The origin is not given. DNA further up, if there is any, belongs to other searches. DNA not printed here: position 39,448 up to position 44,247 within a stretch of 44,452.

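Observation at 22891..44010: About 21 copies of an unassigned ~270-aa repeat module forming a ~7,000-aa scaffold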

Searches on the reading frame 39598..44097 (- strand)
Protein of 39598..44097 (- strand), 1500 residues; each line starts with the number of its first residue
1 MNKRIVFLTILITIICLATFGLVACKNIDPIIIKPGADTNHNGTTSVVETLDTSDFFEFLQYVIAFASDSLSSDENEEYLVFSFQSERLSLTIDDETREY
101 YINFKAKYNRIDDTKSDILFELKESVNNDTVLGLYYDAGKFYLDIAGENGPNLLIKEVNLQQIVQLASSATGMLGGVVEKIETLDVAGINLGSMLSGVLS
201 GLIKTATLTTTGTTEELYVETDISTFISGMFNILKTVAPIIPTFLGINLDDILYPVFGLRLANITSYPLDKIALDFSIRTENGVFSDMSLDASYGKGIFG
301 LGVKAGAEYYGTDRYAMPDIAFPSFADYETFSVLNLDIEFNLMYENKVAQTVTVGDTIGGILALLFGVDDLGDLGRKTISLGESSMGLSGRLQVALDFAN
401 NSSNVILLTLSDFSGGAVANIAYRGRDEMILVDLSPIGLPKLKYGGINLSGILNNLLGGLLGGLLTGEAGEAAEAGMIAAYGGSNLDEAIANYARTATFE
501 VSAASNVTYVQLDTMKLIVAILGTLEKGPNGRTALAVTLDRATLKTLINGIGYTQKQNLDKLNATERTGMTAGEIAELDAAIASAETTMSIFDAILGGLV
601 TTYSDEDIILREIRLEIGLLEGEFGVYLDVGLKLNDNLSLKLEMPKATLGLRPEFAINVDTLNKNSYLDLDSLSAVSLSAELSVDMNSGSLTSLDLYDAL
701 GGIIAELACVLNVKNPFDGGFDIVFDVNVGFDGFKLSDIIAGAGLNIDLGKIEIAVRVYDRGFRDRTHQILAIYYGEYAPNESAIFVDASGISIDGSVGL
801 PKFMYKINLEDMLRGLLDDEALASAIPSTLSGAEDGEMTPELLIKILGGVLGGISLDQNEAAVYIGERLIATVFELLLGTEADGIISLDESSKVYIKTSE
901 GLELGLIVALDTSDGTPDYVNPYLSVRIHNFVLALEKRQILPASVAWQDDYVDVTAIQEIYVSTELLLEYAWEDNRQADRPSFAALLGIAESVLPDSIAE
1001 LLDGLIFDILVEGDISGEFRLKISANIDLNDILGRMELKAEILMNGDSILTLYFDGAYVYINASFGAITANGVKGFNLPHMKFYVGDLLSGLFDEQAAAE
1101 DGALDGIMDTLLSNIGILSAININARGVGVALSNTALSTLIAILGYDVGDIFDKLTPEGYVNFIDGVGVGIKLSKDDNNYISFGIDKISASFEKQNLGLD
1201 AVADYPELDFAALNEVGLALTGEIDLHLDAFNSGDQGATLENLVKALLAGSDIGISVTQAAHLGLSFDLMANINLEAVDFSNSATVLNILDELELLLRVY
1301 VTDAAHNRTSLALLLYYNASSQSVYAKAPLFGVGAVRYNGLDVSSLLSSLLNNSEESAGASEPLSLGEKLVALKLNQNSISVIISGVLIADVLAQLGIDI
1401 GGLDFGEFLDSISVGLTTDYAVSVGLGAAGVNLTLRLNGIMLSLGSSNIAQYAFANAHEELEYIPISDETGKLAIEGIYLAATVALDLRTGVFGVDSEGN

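Call 29: find_related_loci(query=window:39598-44097:-, collection=genome_contigs, flank=10000)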
Query window:39598-44097:- (1500 aa) in genome_contigs; peptide patterns used: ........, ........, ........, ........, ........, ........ (x = any residue, [..] = any of these).
22 stretches matched a pattern; 1 encode a relative of the query (tblastn E <= 1e-3); 1 distinct loci.
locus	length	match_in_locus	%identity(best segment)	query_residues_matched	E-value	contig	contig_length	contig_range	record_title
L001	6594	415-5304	67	1-1500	0e+0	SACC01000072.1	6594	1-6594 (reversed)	MAG: Clostridia bacterium isolate INTA.CYC.159 contig-100_10874, whole genome shotgun sequence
